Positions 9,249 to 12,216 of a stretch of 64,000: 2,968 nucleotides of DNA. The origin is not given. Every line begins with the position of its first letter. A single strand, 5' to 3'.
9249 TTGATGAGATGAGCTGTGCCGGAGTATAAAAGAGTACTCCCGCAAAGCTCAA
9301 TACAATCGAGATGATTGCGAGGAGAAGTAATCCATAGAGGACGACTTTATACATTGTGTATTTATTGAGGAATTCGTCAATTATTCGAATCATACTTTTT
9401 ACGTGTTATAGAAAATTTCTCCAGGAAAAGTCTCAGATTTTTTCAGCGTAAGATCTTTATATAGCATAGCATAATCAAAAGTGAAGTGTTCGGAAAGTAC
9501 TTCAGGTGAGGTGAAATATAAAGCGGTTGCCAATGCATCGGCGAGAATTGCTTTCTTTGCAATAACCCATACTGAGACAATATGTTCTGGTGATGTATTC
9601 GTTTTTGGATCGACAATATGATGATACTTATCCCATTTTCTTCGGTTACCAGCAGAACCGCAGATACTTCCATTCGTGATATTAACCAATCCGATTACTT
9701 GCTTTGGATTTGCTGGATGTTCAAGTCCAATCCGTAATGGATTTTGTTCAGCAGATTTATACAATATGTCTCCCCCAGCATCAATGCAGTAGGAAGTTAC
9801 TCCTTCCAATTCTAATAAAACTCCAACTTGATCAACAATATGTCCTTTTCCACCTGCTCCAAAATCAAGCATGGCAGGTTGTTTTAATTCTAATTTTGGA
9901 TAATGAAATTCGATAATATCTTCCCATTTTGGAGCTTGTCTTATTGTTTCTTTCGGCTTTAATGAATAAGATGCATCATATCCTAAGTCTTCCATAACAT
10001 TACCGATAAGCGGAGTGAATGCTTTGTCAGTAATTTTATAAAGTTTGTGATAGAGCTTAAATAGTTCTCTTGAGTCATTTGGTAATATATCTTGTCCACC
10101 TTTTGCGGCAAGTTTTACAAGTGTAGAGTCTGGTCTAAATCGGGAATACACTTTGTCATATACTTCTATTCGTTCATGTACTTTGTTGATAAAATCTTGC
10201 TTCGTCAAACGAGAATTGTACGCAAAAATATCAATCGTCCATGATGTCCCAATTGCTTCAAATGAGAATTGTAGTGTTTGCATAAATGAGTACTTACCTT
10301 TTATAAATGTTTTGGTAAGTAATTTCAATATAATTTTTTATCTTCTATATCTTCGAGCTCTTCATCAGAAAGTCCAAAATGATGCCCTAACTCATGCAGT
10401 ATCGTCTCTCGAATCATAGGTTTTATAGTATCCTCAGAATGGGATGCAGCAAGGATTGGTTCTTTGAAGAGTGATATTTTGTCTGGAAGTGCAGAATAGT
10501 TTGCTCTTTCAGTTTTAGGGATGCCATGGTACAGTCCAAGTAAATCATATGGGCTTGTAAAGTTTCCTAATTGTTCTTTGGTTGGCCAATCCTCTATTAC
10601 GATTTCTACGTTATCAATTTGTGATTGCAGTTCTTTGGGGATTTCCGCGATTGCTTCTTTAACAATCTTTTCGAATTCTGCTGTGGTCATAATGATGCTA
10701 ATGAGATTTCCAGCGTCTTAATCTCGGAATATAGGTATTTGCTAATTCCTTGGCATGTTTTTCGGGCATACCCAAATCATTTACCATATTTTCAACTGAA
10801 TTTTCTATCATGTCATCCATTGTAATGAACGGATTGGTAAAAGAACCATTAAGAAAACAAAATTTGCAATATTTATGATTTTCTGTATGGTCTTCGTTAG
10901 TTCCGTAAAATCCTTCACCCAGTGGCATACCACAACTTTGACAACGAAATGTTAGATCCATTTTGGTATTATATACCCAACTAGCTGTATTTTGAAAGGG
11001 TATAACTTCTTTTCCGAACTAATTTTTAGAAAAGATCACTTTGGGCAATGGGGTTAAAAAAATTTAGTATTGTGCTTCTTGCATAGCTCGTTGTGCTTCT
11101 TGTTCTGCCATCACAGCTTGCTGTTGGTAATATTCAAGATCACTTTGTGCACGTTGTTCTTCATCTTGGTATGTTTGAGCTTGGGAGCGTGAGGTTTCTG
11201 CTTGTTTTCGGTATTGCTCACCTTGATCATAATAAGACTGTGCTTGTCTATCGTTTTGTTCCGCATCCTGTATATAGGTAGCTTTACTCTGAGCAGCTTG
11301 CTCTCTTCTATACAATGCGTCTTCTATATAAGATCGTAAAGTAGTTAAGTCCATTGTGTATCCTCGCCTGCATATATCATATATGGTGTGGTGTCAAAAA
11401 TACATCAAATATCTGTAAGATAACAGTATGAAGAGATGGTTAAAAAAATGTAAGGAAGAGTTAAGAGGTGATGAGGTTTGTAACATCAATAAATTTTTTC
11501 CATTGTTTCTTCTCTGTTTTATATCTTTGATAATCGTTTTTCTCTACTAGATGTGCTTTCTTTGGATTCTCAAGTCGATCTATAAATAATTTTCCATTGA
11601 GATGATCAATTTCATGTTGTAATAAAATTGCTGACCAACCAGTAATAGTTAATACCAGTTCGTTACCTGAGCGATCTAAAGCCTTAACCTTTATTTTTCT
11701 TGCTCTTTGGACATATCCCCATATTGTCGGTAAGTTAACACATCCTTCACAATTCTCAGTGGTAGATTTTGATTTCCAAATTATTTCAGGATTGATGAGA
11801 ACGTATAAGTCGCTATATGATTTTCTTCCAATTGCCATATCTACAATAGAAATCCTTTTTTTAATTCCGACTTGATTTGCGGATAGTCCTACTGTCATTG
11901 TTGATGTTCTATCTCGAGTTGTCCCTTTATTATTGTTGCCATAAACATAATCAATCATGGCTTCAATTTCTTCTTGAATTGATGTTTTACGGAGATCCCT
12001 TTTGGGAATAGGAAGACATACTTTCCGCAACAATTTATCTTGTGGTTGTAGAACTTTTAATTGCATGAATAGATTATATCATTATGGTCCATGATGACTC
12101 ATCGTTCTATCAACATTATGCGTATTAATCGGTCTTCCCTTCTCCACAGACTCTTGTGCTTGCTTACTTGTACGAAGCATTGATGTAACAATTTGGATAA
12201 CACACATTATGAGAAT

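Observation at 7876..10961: Operon coupling a cytoplasmic ApbE flavin transferase to an RnfD/NqrB-like membrane domain fused to an FNR-type reductase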

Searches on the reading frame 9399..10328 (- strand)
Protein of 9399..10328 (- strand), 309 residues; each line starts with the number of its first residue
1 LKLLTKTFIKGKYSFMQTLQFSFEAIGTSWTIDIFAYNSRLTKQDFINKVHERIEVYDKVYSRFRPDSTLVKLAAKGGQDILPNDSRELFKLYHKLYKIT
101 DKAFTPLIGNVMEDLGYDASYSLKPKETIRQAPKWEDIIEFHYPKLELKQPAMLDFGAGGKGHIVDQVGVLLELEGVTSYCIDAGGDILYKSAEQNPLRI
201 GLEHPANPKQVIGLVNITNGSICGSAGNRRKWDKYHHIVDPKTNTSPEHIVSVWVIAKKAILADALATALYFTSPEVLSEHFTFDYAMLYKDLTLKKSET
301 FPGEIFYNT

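Call 3: search_protein_families(library=pfam, proteins=[window:9399-10328:-], max_evalue=0.01)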
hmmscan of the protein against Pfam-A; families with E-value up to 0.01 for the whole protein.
window:9399-10328:- (309 aa): 1 family
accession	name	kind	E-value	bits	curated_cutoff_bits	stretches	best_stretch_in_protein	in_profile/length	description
PF02424.20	ApbE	-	2.4e-45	155.6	25.6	1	27-276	2-249/266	ApbE family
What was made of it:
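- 9399..10283 (-): Leaderless ApbE-family FAD:protein FMN transferase gene (294 aa). PF02424, E 2.4e-45 (call 3).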

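Call 4: search_protein_families(library=ncbifam, proteins=[window:9399-10328:-], max_evalue=0.01)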
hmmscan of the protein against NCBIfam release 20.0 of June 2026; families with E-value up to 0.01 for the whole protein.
window:9399-10328:- (309 aa): 1 family
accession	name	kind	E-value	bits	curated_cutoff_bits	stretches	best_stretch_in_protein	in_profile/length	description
NF007774.0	PRK10461.1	equivalog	2.2e-16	59.7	498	1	154-276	181-311/351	FAD:protein FMN transferase ApbE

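Call 72: search_solved_structures(query=window:9399-10283:-, max_evalue=0.001, show_alignments=3)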
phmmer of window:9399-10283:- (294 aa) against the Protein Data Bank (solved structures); distinct sequences matched with E-value up to 0.001: 13.
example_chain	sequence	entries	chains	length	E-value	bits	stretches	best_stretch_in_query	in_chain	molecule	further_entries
4xgw_A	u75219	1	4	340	2.3e-14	57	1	10-266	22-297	FAD:protein FMN transferase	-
2o18_A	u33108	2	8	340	8.4e-14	55.2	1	10-266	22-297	Thiamine biosynthesis lipoprotein apbE | FAD:protein FMN transferase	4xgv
1vrm_A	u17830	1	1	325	1.5e-13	54.4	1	70-257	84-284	hypothetical protein TM1553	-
4xgx_A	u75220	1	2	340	4.8e-13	52.7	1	125-266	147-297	FAD:protein FMN transferase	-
3pnd_A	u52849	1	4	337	7.8e-12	48.7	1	138-259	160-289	Thiamine biosynthesis lipoprotein ApbE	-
4xdt_A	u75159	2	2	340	8.7e-12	48.5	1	11-259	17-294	FAD:protein FMN transferase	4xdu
7esa_A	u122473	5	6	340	2.7e-11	46.9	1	134-256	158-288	FAD:protein FMN transferase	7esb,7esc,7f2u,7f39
5mgy_H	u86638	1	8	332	3.3e-11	46.6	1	7-261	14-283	FAD:protein FMN transferase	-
4ifu_A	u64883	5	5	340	5.9e-11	45.8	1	11-259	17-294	FAD:protein FMN transferase | Thiamine biosynthesis lipoprotein ApbE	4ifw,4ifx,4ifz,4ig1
7mgt_A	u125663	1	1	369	1.9e-10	44.1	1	11-259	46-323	FAD:protein FMN transferase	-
4xdr_A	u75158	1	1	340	7.6e-10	42.2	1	11-259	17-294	FAD:protein FMN transferase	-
6nxi_A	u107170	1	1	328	2.3e-09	40.6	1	138-258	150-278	FAD:protein FMN transferase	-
6nxj_A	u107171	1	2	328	5.5e-08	36.1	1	138-258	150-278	FAD:protein FMN transferase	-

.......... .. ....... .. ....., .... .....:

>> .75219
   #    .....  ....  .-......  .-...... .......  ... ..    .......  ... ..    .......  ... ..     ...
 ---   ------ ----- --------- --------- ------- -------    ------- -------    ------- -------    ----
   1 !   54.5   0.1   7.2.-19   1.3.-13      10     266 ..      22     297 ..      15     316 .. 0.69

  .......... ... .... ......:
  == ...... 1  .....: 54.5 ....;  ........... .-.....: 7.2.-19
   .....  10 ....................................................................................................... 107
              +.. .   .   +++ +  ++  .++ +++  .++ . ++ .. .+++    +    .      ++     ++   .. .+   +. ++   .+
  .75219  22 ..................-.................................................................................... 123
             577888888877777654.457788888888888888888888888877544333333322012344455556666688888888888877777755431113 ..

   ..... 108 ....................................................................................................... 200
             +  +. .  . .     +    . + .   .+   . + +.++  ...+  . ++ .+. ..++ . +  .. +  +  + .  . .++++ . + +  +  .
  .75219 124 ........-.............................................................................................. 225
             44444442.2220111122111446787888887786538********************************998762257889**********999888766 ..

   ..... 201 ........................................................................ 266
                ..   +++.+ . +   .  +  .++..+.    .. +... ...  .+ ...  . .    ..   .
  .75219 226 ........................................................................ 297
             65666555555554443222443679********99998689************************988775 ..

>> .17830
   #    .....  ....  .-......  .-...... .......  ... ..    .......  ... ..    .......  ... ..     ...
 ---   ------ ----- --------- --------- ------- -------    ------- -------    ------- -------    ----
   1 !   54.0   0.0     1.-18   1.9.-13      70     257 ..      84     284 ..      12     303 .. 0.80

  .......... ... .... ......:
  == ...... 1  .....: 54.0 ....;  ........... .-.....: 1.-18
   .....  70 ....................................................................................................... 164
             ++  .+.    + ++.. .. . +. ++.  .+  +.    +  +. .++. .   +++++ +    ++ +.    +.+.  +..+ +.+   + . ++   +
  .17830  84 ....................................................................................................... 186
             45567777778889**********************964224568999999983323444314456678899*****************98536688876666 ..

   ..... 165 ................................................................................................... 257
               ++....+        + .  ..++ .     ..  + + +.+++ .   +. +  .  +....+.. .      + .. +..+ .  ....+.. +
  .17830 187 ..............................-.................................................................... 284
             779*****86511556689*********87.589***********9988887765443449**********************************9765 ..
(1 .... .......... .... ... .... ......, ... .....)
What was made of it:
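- The full domain and the conserved His and Asp/Thr motifs are present (calls 3, 72). The transferase-type catalytic His and the Mg-binding motifs are kept (call 72).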

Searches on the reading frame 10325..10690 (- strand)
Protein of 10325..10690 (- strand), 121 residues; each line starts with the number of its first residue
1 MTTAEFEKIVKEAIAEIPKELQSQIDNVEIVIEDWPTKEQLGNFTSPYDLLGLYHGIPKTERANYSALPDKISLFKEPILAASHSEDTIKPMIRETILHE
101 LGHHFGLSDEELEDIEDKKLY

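Call 3: search_protein_families(library=pfam, proteins=[window:10325-10690:-], max_evalue=0.01)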
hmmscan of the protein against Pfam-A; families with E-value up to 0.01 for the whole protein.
window:10325-10690:- (121 aa): 1 family
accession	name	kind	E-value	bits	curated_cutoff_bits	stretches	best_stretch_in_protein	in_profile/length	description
PF06262.17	Zincin_1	-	2.3e-28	98.5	22.4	1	25-115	1-95/97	Zincin-like metallopeptidase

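Call 4: search_protein_families(library=ncbifam, proteins=[window:10325-10690:-], max_evalue=0.01)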
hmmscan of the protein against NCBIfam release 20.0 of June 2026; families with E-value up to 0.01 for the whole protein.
window:10325-10690:- (121 aa): 0 families

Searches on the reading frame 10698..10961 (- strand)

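Call 3: search_protein_families(library=pfam, proteins=[window:10698-10961:-], max_evalue=0.01)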
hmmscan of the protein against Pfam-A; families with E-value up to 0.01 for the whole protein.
window:10698-10961:- (87 aa): 1 family
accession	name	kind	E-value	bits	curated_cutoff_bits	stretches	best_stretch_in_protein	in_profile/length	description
PF12674.12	Zn_ribbon_2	-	3.6e-25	88.9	22.5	1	7-85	2-81/81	Putative zinc ribbon domain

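Call 4: search_protein_families(library=ncbifam, proteins=[window:10698-10961:-], max_evalue=0.01)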
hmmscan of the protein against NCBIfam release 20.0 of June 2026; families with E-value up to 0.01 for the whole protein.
window:10698-10961:- (87 aa): 0 families

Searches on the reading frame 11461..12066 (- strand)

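Call 3: search_protein_families(library=pfam, proteins=[window:11461-12066:-], max_evalue=0.01)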
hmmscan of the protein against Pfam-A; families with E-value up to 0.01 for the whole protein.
window:11461-12066:- (201 aa): 1 family
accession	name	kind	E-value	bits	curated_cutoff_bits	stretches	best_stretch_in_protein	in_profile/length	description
PF01327.26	Pep_deformylase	-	1.3e-43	148.7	22.8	1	4-170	3-155/156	Polypeptide deformylase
